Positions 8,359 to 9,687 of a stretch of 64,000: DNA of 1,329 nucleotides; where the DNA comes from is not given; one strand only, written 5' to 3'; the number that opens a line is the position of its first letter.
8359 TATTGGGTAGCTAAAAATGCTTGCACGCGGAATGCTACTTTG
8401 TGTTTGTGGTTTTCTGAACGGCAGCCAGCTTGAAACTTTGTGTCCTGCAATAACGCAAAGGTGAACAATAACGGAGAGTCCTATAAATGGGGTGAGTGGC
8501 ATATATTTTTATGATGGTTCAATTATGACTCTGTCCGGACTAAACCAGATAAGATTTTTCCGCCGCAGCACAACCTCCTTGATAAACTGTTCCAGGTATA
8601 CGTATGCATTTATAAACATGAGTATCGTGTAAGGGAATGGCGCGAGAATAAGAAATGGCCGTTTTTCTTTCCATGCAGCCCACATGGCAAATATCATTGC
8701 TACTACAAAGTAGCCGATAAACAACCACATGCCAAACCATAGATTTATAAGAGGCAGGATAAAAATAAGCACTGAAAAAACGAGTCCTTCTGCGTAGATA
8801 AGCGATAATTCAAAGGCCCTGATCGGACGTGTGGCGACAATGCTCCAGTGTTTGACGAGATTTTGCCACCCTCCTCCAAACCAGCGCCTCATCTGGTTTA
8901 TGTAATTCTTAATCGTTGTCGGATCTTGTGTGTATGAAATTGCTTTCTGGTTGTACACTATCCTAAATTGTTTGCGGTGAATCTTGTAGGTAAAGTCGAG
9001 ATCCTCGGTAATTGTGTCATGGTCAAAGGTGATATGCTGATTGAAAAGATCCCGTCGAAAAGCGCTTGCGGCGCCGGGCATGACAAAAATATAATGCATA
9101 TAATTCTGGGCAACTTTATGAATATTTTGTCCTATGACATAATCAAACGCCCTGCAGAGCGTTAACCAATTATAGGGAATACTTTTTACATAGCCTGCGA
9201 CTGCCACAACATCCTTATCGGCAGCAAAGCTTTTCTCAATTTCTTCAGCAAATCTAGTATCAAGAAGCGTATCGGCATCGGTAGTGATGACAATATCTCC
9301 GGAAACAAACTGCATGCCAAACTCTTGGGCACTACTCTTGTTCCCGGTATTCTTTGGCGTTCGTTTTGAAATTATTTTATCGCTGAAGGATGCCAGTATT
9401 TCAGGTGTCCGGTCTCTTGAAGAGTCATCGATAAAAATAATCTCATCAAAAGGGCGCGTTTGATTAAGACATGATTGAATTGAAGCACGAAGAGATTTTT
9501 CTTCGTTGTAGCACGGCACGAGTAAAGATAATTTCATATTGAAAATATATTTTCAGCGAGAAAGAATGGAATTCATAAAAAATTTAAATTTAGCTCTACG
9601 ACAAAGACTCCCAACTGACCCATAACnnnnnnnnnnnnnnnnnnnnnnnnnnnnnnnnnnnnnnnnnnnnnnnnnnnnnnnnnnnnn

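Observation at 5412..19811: Surface-glycan locus with three paralogous secreted CBM+NodB deacetylases, two QxxRW processive GT2 synthases and a GH26-like hydrolase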

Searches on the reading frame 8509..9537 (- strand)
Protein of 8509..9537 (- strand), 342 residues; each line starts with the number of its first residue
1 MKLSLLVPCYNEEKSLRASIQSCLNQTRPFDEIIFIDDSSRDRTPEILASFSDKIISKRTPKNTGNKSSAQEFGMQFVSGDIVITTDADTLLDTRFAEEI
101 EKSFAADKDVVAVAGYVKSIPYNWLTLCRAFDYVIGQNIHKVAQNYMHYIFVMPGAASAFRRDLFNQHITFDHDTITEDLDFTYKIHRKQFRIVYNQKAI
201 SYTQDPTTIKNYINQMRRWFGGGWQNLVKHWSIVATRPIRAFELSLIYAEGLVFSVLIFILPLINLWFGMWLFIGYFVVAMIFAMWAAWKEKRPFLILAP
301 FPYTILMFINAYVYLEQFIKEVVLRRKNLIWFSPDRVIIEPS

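Call 4: search_protein_families(library=pfam, proteins=[window:8509-9537:-], max_evalue=0.01)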
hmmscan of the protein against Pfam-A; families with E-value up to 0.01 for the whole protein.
window:8509-9537:- (342 aa): 7 families
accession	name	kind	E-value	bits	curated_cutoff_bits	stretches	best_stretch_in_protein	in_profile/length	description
PF00535.33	Glycos_transf_2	-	3e-29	102.6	23.3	1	4-167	1-166/168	Glycosyl transferase family 2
PF13641.12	Glyco_tranf_2_3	-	4.6e-21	76.3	27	1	3-222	3-230/230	Glycosyltransferase like family 2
PF13632.12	Glyco_trans_2_3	-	4.4e-20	72.8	27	1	82-283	1-193/198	Glycosyl transferase family group 2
PF13506.12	Glyco_transf_21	-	2.4e-06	27.6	21.7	1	55-219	6-172/174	Glycosyl transferase family 21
PF13704.12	Glyco_tranf_2_4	-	8.7e-05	23.4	27.5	1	18-98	9-90/98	Glycosyl transferase family 2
PF03142.21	Chitin_synth_2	-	0.00014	21.1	27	0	80-161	202-285/527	Chitin synthase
PF10111.15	Glyco_tranf_2_2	-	0.00075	19.5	27.3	1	4-221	1-233/276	Glycosyltransferase like family 2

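Call 11: search_protein_families(library=ncbifam, proteins=[window:8509-9537:-], max_evalue=0.01)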
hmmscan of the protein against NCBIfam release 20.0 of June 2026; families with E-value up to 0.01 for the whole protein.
window:8509-9537:- (342 aa): 25 families
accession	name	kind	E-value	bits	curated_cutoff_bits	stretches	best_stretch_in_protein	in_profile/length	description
TIGR03937.1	PgaC_IcaA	equivalog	6.5e-38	130.7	422.3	1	2-264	46-312/407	poly-beta-1,6-N-acetyl-D-glucosamine synthase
TIGR03111.1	glyc2_xrt_Gpos1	hypoth_equivalog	5.6e-21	74.8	363.95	1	3-283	51-345/439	TIGR03111 family XrtG-associated glycosyltransferase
TIGR04283.1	glyco_like_mftF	equivalog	2.9e-15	56.5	182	1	3-200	1-182/221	TIGR04283 family arsenosugar biosynthesis glycosyltransferase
TIGR03965.1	mycofact_glyco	equivalog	2.8e-14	52.9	280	1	3-221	76-297/467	mycofactocin biosynthesis glycosyltransferase MftF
NF038299.1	EPS_HpsN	equivalog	2e-13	50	425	1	2-199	2-216/317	hormogonium polysaccharide biosynthesis glycosyltransferase HpsN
TIGR04242.1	nodulat_NodC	equivalog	1.1e-12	47.6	550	1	5-226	52-287/395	chitooligosaccharide synthase NodC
NF007482.0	PRK10073.1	equivalog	1.4e-11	44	423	1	2-110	7-117/334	glycosyltransferase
NF007986.1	PRK10714.1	equivalog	7.7e-11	41.6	529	1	2-279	7-271/316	undecaprenyl-phosphate 4-deoxy-4-formamido-L-arabinose transferase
NF041875.1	EPS_EpsD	equivalog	7.9e-11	41.9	370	1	3-216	1-220/325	exopolysaccharide biosynthesis glycosyltransferase EpsD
NF041394.1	GtaseAglG_Halo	equivalog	1.1e-10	41.3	440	1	1-175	1-178/304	glucosyl-dolichyl phosphate glucuronosyltransferase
NF047588.1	GlcsyltransPgfSStrep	equivalog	1.8e-08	34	500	1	1-112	1-118/308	glycosyltransferase PgfS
NF047683.1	TeichurnBiosyTuaG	equivalog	2.2e-08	34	400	1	3-91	8-98/252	teichuronic acid biosynthesis protein TuaG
TIGR03030.1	CelA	equivalog_domain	6.7e-08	31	699.1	1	155-233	309-387/714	UDP-forming cellulose synthase catalytic subunit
NF053739.1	GlytfEpsEBac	equivalog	5.9e-07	28.7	450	1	2-100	2-104/265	glycosyltransferase EpsE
NF010496.0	PRK13915.1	equivalog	2.5e-06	26.8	262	1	2-116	32-154/307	glucosyl-3-phosphoglycerate synthase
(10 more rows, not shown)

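Call 17: search_solved_structures(query=window:8509-9537:-, max_evalue=0.001)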
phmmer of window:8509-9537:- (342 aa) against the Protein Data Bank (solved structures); distinct sequences matched with E-value up to 0.001: 29.
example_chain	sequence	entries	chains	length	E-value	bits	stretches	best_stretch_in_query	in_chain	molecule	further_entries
2z87_A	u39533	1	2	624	2.2e-09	40.1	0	3-116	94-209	Chondroitin synthase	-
2z86_A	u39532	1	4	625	2.2e-09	40.1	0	3-116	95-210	Chondroitin synthase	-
5hea_A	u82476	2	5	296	1e-08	38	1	3-204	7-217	Putative glycosyltransferase (GalT1)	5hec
6h1j_A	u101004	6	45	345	1.8e-08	37.2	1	2-101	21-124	Probable ss-1,3-N-acetylglucosaminyltransferase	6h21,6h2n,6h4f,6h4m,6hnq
5ej1_A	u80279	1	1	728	2.5e-08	36.7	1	62-281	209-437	Putative cellulose synthase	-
4hg6_A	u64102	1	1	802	2.9e-08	36.5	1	62-281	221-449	Cellulose Synthase Subunit A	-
4p00_A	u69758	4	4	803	2.9e-08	36.5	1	62-281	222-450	Cellulose Synthase A subunit | Cellulose Synthase subunit A | Putative cellulose synthase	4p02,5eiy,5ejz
3bcv_A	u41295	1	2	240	1e-07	34.7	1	2-96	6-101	Putative glycosyltransferase protein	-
6p61_A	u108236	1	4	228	1.1e-07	34.6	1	3-114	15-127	Glycosyltransferase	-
9hwj_A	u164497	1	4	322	5.5e-07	32.3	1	2-117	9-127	Undecaprenyl-phosphate 4-deoxy-4-formamido-L-arabinose transferase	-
6yv7_B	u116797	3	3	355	5.9e-07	32.1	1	3-195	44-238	Glycosyl transferase, family 2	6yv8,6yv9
6yv7_A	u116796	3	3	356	6e-07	32.1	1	3-195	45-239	Glycosyl transferase, family 2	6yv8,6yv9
9bhc_C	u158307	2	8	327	9e-07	31.5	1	2-106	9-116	Undecaprenyl-phosphate 4-deoxy-4-formamido-L-arabinose transferase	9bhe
8vxh_A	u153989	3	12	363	1.1e-06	31.2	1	2-106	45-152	Undecaprenyl-phosphate 4-deoxy-4-formamido-L-arabinose transferase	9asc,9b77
8smm_A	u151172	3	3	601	1.7e-06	30.6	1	78-307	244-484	Hyaluronan synthase 1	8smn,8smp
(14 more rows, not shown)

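Call 44: find_homologous_proteins(query=window:8509-9537:-, max_evalue=1e-10)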
Query window:8509-9537:- (342 aa): 889 proteins with E <= 1e-10 among 2284 candidates; the best 120 are listed.
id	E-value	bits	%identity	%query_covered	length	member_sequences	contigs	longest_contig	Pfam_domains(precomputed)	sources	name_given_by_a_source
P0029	1.2e-230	782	100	100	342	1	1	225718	PF13632.13,PF13641.13,PF01644.24,PF00535.33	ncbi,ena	-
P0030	4.0e-193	659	79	99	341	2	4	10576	PF13632.13,PF13641.13,PF01644.24,PF00535.33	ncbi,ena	-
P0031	5.7e-187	639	77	99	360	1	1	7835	PF13632.13,PF13641.13,PF03142.22,PF01644.24,PF00535.33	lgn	-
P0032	2.7e-184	630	75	100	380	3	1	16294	PF13632.13,PF13641.13,PF01644.24,PF00535.33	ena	-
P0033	2.0e-183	627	76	99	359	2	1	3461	PF13632.13,PF10111.15,PF13641.13,PF03142.22,PF01644.24,PF00535.33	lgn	-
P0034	2.9e-183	627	75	99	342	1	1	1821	PF13632.13,PF13641.13,PF01644.24,PF00535.33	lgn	-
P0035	3.4e-183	626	78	99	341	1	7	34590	PF13632.13,PF13641.13,PF01644.24,PF00535.33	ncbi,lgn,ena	-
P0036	2.5e-182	624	75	99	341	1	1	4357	PF13632.13,PF13641.13,PF01644.24,PF00535.33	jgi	jgi:cellulose synthase/poly-beta-1,6-N-acetylglucosamine synthase-like glycosyltransferase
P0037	5.0e-181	619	74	99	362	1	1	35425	PF13632.13,PF13641.13,PF01644.24,PF00535.33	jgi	jgi:cellulose synthase/poly-beta-1,6-N-acetylglucosamine synthase-like glycosyltransferase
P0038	1.4e-180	618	74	98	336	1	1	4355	PF13632.13,PF13641.13,PF01644.24,PF00535.33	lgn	-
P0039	1.4e-179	615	74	99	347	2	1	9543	PF13632.13,PF10111.15,PF13641.13,PF01644.24,PF00535.33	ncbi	-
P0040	1.9e-179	614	72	99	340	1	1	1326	PF13632.13,PF13641.13,PF01644.24,PF00535.33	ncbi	-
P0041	2.0e-179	614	75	99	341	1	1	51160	PF13632.13,PF13641.13,PF01644.24,PF00535.33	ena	-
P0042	4.6e-179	613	76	99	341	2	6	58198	PF13632.13,PF13641.13,PF01644.24,PF00535.33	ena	-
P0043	6.1e-179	612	76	99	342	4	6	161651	PF13632.13,PF10111.15,PF13506.14,PF13641.13,PF01644.24,PF00535.33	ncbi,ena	-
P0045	7.4e-178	609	74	99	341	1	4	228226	PF13632.13,PF13641.13,PF03142.22,PF01644.24,PF00535.33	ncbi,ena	-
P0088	5.3e-164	563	70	100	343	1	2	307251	PF13632.13,PF13641.13,PF01644.24,PF00535.33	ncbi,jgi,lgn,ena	ncbi:MAG: glycosyltransferase [Candidatus Paceibacterota bacterium]|jgi:cellulose synthase/poly-beta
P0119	2.3e-156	538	68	99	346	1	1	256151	PF13632.13,PF13641.13,PF01644.24,PF00535.33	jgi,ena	-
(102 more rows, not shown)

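Call 45: find_encoding_contigs(protein=P0045, flank=7000, max_places=1)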
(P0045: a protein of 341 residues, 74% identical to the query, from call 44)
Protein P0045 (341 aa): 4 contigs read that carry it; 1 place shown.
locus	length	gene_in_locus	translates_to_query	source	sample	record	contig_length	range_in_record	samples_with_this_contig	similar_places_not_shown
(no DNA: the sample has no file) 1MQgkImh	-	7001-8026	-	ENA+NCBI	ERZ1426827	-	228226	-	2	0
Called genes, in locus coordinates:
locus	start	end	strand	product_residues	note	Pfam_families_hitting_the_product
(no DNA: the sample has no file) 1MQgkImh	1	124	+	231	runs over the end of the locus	-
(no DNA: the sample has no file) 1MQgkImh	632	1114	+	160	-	PF08327:AHSA1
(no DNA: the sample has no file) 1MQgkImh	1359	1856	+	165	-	-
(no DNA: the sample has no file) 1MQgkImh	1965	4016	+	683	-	PF17803:Cadherin_4 (weak), PF17892:Cadherin_5, PF17963:Big_9, PF16403:Bact_surface_Ig-like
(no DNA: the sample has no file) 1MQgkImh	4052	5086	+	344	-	PF02156:Glyco_hydro_26 (weak)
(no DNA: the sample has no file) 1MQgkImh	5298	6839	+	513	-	-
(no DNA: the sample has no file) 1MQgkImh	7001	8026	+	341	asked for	PF00535:Glycos_transf_2, PF13641:Glyco_tranf_2_3, PF01644:Chitin_synth_1 (weak), PF03142:Chitin_synth_2 (faint), PF13632:Glyco_trans_2_3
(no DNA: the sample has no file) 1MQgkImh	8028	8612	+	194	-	-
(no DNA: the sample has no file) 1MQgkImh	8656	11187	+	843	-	PF01522:Polysacc_deac_1, PF05345:He_PIG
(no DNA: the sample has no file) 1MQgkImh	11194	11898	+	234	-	-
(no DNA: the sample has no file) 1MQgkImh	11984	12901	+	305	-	PF01210:NAD_Gly3P_dh_N, PF07479:NAD_Gly3P_dh_C, PF20618:GPD_NAD_C_bact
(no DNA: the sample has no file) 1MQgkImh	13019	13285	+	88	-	-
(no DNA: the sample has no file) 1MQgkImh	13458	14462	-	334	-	-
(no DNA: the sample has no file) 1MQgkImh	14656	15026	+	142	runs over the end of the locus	PF01467:CTP_transf_like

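Call 46: find_encoding_contigs(protein=P0088, flank=7000, max_places=1)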
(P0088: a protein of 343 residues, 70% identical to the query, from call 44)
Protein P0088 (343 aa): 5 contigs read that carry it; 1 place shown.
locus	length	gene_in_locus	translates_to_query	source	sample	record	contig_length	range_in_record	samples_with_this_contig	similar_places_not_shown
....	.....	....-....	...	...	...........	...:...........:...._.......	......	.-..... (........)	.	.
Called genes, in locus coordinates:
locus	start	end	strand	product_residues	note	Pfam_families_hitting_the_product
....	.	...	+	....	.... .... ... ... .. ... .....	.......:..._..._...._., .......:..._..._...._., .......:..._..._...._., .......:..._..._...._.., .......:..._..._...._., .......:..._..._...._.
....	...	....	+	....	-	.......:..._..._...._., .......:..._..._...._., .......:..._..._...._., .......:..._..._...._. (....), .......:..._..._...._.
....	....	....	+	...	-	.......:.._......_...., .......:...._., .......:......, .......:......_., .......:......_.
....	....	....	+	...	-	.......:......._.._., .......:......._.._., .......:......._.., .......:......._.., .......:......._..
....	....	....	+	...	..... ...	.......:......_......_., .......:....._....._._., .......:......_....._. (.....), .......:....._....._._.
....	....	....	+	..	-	-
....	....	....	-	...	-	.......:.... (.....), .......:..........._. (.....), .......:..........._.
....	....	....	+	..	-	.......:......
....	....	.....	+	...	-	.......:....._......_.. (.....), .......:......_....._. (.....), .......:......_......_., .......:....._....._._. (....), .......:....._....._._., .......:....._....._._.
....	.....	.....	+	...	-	-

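Call 47: find_encoding_contigs(protein=P0119, flank=7000, max_places=1)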
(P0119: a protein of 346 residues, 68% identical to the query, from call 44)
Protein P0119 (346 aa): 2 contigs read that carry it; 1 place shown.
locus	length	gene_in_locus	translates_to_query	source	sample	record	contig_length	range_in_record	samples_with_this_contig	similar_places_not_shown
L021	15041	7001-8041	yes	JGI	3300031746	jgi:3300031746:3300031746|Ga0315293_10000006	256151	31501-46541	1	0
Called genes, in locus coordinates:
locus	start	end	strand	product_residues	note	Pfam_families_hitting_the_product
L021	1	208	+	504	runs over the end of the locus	-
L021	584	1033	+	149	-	PF07963:N_methyl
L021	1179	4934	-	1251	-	PF13620:CarboxypepD_reg (faint), PF17210:SdrD_B, PF17802:SpaA (faint), PF22902:NOMO1-like_9th (faint), PF22904:NOMO1-like_2nd (faint), PF17210:SdrD_B, PF13290:CHB_HEX_C_1 (weak), PF13287:Fn3_assoc (weak), +1 more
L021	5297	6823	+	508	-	-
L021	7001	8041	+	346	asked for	PF00535:Glycos_transf_2, PF13641:Glyco_tranf_2_3, PF01644:Chitin_synth_1 (weak), PF13632:Glyco_trans_2_3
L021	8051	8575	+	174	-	-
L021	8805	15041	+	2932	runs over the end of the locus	PF24514:SpaA_4, PF01522:Polysacc_deac_1, PF02494:HYR, PF18657:YDG, PF18676:MBG_2, PF16640:Big_3_5, PF18676:MBG_2, PF16403:Bact_surface_Ig-like, +6 more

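Call 48: find_related_loci(query=window:8509-9537:-, collection=metagenome_contigs, flank=8000)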
Query window:8509-9537:- (342 aa) in metagenome_contigs; peptide patterns used: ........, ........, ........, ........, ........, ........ (x = any residue, [..] = any of these).
202 stretches matched a pattern; 19 encode a relative of the query (tblastn E <= 1e-3); 19 distinct loci.
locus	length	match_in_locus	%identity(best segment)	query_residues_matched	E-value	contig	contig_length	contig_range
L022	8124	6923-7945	75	1-342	0e+0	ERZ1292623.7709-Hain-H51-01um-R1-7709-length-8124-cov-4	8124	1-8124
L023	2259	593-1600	75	1-337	0e+0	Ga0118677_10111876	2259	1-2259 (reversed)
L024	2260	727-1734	75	1-337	0e+0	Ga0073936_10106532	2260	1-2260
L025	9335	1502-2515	76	1-339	1e-177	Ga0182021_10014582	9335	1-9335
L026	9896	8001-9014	69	1-340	7e-170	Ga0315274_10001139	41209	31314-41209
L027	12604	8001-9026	70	1-341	9e-170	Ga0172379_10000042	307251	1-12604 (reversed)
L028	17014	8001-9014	69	1-340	7e-170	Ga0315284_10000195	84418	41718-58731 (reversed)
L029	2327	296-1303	69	1-337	4e-180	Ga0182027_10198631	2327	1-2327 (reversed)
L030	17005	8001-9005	63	1-336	6e-156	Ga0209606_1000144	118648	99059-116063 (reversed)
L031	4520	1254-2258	63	1-336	2e-159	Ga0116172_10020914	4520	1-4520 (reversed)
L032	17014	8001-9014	63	1-340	6e-151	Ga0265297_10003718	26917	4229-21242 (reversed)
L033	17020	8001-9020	67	1-339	1e-164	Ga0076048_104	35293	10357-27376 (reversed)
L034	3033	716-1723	52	1-337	5e-121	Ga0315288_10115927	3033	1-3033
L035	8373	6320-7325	66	1-339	7e-137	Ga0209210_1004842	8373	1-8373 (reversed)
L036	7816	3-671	71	120-342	4e-114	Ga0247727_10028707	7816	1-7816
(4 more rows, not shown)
